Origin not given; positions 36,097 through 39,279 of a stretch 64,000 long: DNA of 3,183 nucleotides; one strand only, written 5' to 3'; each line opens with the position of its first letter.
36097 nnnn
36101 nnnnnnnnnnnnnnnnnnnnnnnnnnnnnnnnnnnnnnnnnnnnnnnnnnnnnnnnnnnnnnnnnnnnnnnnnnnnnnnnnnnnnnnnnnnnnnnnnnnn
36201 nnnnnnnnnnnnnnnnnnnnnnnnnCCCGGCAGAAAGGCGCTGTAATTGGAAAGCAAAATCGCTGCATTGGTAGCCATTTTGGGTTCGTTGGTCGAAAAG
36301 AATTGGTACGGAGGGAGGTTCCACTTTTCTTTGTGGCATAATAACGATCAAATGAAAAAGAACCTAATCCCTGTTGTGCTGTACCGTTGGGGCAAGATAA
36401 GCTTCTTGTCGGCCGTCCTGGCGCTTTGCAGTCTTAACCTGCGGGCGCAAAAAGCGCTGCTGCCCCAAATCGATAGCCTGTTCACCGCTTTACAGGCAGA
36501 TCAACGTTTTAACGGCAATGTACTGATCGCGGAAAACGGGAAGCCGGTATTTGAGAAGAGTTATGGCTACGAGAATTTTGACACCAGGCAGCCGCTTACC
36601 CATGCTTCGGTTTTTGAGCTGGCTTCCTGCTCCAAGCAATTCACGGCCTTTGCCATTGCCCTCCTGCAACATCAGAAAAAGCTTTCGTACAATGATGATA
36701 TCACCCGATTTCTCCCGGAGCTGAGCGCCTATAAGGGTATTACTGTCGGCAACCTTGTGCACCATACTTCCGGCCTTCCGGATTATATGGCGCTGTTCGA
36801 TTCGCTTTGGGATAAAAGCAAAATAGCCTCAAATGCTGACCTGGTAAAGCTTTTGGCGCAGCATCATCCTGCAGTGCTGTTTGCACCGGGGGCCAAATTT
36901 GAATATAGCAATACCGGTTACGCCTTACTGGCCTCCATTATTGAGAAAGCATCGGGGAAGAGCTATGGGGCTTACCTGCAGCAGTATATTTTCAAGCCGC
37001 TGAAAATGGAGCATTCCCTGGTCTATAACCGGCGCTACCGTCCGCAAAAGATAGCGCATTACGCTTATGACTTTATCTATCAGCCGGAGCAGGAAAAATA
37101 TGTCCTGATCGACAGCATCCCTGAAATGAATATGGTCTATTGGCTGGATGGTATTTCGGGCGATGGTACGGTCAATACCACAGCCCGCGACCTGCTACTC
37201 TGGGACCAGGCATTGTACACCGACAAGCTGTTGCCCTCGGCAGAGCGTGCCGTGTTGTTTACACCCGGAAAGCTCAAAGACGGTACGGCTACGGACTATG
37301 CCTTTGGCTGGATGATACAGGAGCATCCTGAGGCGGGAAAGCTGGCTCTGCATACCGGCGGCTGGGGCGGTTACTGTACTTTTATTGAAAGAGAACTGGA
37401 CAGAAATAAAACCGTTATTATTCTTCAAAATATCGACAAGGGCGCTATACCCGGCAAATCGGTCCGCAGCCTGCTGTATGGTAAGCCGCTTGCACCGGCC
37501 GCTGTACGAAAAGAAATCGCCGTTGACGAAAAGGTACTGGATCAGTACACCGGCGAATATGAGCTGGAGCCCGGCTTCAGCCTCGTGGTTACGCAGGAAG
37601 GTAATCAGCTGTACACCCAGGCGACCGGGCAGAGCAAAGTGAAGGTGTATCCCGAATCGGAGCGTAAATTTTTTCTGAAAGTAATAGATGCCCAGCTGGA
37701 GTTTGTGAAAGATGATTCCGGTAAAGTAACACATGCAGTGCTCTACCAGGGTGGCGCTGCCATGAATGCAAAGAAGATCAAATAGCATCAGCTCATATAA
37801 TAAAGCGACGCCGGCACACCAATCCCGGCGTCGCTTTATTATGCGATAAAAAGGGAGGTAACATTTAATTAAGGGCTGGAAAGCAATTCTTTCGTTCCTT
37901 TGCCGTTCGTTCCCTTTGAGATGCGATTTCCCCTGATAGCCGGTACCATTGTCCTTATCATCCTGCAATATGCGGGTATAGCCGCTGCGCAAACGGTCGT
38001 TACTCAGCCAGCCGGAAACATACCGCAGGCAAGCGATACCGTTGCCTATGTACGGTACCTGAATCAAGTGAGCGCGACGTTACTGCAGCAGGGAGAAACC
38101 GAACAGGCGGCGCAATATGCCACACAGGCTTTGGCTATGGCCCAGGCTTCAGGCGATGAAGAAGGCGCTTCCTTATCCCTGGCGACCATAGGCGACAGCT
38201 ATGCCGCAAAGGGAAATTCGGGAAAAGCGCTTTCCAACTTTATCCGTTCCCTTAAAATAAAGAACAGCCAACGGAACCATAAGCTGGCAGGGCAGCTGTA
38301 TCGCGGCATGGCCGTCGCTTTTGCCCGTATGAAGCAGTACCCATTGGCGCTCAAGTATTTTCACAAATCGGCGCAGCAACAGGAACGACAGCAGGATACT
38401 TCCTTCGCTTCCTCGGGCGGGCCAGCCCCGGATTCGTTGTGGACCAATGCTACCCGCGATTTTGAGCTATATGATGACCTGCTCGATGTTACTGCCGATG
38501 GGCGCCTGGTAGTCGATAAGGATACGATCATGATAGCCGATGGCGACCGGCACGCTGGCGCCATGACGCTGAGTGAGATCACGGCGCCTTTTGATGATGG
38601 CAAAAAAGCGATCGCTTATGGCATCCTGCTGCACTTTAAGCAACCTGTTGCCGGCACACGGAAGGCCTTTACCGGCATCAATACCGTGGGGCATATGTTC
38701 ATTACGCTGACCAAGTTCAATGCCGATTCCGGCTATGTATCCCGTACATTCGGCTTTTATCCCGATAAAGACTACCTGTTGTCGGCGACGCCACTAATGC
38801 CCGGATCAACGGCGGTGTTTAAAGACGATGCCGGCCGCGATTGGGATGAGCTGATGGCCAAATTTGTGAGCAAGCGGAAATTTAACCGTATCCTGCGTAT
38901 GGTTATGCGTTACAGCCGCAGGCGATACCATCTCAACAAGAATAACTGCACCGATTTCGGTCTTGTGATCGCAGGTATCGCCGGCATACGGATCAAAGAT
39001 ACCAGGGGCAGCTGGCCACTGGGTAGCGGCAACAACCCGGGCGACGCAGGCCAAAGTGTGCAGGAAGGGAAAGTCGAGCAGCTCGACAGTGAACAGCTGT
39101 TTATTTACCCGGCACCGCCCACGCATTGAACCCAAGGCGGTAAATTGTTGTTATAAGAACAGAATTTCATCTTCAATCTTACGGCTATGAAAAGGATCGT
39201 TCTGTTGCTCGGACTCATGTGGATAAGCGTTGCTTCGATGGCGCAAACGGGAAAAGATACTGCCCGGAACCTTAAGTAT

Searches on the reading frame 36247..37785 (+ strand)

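Call 29: search_protein_families(library=pfam, proteins=[window:36247-37785:+], max_evalue=0.00001)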
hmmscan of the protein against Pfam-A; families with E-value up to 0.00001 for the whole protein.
window:36247-37785:+ (512 aa): 2 families
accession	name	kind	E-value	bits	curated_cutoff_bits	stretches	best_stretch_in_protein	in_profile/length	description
PF00144.29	Beta-lactamase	-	1.7e-58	198.8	27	1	75-399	1-313/329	Beta-lactamase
PF11954.13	DUF3471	-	7.8e-12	45.9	29.3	1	421-500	2-89/103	Domain of unknown function (DUF3471)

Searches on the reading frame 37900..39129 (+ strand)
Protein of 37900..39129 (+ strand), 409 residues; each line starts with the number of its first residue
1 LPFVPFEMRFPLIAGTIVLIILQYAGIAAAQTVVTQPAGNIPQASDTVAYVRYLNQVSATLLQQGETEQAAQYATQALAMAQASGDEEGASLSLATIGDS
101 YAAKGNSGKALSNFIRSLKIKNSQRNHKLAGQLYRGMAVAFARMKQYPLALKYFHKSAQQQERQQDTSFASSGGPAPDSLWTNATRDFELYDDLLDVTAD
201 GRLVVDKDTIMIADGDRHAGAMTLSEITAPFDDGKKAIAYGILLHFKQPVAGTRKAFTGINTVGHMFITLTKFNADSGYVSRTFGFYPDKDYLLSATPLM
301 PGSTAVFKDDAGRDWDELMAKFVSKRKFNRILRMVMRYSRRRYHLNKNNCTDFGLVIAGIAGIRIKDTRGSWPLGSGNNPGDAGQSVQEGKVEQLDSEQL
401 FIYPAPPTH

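Call 29: search_protein_families(library=pfam, proteins=[window:37900-39129:+], max_evalue=0.00001)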
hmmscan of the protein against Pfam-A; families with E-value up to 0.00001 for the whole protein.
window:37900-39129:+ (409 aa): 3 families
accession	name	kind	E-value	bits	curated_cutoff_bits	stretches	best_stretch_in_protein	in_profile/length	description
PF13424.12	TPR_12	-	9e-11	42.3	30.1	0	48-82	42-76/77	Tetratricopeptide repeat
PF07719.23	TPR_2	-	4.5e-07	29.9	27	0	133-160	3-30/34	Tetratricopeptide repeat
PF00515.34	TPR_1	-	3.3e-06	27.1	27.8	0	133-158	3-28/34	Tetratricopeptide repeat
